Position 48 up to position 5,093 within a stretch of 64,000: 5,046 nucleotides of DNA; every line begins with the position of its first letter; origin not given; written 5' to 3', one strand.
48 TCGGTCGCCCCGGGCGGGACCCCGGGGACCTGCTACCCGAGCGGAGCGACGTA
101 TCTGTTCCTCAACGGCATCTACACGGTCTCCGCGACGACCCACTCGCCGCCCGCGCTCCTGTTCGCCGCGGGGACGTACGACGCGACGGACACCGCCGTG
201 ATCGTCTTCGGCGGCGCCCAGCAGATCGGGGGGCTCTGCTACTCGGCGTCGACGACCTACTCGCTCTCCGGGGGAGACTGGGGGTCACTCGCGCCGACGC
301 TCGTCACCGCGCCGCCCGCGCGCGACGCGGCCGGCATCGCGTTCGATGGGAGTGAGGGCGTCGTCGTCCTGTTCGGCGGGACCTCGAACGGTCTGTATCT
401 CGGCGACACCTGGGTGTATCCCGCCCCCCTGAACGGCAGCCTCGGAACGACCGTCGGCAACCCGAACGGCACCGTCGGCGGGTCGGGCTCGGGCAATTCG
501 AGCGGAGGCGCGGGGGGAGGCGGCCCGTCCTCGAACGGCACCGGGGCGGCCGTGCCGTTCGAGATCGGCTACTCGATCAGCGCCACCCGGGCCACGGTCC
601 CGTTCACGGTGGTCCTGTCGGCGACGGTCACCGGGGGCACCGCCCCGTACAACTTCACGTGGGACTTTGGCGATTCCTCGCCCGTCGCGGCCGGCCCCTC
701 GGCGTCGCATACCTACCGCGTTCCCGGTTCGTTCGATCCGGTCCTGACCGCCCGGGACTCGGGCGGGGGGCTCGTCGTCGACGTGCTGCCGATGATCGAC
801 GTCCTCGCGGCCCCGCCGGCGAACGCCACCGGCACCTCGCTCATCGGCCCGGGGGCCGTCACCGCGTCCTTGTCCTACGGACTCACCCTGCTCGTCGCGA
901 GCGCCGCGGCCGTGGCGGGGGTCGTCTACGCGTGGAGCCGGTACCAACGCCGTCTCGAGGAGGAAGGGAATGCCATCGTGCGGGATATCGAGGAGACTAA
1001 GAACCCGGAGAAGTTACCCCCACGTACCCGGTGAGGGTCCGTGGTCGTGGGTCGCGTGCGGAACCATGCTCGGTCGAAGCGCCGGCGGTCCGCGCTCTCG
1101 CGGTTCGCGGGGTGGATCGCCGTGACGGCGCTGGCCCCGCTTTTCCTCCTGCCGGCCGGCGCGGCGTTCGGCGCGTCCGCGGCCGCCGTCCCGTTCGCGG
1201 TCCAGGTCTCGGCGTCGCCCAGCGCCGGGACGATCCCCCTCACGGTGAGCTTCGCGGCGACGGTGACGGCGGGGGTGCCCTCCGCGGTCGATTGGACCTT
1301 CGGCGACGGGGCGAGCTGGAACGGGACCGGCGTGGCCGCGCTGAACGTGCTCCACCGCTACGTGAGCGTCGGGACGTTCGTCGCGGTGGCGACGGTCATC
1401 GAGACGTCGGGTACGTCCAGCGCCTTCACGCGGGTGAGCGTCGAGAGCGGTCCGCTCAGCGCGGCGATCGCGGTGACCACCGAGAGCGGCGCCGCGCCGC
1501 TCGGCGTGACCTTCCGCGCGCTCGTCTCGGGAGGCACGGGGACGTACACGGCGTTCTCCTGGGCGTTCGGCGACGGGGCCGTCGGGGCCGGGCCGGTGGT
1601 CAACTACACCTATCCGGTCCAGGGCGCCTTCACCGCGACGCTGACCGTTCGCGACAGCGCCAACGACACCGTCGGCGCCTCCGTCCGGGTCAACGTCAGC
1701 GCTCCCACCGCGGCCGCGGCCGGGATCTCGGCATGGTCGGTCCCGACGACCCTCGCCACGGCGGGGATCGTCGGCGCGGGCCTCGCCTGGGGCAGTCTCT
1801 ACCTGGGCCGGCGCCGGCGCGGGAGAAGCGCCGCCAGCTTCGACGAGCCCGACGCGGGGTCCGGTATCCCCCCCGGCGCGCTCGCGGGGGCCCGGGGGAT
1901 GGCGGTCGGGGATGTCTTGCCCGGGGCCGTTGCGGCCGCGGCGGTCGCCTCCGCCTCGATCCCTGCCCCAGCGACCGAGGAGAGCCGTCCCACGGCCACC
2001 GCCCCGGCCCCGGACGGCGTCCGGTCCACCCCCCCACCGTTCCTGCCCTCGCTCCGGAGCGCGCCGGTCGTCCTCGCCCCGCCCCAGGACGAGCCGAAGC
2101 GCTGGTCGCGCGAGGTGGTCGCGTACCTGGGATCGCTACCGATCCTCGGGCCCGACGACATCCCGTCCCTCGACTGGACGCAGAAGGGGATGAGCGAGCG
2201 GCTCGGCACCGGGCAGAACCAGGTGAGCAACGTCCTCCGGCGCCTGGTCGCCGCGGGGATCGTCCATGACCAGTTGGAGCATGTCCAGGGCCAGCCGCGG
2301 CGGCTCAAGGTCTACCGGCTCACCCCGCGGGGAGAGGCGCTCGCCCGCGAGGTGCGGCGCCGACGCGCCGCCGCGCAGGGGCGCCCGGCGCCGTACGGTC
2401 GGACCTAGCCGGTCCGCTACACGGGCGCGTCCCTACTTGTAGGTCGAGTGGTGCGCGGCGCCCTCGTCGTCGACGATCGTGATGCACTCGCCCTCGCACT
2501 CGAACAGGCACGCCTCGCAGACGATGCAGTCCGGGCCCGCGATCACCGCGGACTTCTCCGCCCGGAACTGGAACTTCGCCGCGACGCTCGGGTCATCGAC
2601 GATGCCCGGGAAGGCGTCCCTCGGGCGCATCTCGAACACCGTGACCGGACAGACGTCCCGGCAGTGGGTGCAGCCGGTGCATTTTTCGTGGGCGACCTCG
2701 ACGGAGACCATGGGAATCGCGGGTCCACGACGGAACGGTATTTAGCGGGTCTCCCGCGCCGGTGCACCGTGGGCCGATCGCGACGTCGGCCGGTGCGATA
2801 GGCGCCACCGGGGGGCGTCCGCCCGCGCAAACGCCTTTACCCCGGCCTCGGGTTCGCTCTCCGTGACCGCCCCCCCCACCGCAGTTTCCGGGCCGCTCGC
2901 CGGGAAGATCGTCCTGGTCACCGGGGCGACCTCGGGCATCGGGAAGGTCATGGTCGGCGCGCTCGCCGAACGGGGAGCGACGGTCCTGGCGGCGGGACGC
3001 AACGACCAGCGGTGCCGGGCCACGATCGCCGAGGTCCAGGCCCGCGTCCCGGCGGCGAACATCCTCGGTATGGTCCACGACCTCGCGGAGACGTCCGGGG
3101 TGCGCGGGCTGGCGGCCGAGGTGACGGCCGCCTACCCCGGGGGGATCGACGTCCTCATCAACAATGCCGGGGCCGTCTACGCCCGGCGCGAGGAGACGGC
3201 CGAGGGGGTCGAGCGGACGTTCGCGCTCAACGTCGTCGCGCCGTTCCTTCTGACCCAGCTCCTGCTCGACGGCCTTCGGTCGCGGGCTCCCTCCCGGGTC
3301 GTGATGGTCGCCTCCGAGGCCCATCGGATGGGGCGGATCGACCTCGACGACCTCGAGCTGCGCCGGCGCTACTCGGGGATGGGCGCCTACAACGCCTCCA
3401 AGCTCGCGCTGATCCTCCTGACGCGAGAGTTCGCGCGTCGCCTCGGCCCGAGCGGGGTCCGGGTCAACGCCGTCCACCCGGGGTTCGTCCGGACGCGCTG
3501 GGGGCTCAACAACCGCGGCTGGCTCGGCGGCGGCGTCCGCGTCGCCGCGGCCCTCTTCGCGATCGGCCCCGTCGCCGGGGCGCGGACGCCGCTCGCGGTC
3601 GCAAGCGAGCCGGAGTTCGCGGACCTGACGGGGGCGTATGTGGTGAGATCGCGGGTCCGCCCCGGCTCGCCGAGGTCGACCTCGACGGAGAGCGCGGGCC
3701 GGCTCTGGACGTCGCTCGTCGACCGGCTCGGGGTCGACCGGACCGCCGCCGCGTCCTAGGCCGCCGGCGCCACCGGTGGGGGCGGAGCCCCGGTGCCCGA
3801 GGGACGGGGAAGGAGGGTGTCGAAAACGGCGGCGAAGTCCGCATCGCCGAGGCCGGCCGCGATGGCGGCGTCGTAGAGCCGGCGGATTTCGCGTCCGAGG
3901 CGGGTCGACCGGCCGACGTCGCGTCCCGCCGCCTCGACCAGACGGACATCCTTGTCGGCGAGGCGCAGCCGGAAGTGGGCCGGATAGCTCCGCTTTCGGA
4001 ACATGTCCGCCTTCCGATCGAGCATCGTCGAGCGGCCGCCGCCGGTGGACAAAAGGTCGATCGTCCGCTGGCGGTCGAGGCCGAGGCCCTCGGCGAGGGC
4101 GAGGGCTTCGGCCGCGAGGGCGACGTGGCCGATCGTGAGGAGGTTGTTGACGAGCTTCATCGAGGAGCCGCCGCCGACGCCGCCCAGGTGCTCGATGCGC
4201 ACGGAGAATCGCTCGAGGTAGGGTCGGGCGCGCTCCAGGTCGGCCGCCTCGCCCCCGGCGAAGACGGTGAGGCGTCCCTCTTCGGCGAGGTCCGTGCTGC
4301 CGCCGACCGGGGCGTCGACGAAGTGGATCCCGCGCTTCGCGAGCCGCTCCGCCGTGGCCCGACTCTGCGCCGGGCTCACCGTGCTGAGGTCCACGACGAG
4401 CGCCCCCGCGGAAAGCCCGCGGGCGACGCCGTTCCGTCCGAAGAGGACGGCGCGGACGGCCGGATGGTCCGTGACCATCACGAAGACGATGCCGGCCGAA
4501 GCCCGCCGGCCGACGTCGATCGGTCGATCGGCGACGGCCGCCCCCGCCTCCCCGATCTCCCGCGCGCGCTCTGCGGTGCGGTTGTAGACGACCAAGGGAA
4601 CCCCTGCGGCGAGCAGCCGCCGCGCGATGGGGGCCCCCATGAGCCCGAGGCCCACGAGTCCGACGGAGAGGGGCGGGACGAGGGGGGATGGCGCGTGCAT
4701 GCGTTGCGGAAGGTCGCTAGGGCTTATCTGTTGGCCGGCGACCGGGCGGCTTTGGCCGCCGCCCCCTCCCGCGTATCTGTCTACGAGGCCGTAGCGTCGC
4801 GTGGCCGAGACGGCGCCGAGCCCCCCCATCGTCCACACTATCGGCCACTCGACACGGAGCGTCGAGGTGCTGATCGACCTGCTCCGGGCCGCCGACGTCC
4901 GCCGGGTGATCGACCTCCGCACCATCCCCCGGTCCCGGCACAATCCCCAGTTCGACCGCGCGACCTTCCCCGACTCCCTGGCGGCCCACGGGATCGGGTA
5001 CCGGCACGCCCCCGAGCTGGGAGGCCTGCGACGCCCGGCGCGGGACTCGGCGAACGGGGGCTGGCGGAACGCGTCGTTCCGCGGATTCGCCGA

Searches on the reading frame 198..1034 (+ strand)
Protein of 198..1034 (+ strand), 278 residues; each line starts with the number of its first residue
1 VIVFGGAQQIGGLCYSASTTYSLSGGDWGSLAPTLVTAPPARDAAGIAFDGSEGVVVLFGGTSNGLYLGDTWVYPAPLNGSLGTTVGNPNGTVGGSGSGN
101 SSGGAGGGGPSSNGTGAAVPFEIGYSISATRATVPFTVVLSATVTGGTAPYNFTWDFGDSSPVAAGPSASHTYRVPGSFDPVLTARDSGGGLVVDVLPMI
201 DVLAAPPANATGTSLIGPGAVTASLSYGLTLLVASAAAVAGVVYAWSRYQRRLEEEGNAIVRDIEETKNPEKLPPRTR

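Call 64: search_protein_families(library=pfam, proteins=[window:198-1034:+], max_evalue=0.00001)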
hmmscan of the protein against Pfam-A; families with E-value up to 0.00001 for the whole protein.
window:198-1034:+ (278 aa): 2 families
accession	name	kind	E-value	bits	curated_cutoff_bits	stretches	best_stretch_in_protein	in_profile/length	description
PF18911.6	PKD_4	-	1.3e-09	38.4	27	1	128-190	14-73/85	PKD domain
PF00801.26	PKD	-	2.2e-08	34.4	23.5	1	129-190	12-70/80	PKD domain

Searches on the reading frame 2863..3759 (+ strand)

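Call 64: search_protein_families(library=pfam, proteins=[window:2863-3759:+], max_evalue=0.00001)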
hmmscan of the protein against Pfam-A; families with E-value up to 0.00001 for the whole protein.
window:2863-3759:+ (298 aa): 4 families
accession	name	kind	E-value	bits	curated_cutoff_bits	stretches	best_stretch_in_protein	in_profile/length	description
PF00106.31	adh_short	-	1.2e-39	136.2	26.6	1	15-213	1-186/195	short chain dehydrogenase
PF13561.12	adh_short_C2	-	1.6e-28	100.3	27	1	21-212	1-179/236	Enoyl-(Acyl carrier protein) reductase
PF08659.16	KR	-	2.1e-06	28.2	22.6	1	17-157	3-142/180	KR domain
PF01370.27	Epimerase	-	3.7e-06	27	20.9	1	17-195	1-161/240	NAD dependent epimerase/dehydratase family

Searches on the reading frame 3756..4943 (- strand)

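Call 64: search_protein_families(library=pfam, proteins=[window:3756-4943:-], max_evalue=0.00001)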
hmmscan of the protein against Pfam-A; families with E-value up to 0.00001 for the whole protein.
window:3756-4943:- (395 aa): 2 families
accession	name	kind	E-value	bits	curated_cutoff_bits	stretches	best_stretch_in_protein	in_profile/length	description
PF03446.21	NAD_binding_2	-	1.2e-42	146.1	21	1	94-253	2-159/161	NAD binding domain of 6-phosphogluconate dehydrogenase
PF14833.11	NAD_binding_11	-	2e-27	96.3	30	1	257-375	1-120/122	NAD-binding of NADP-dependent 3-hydroxyisobutyrate dehydrogenase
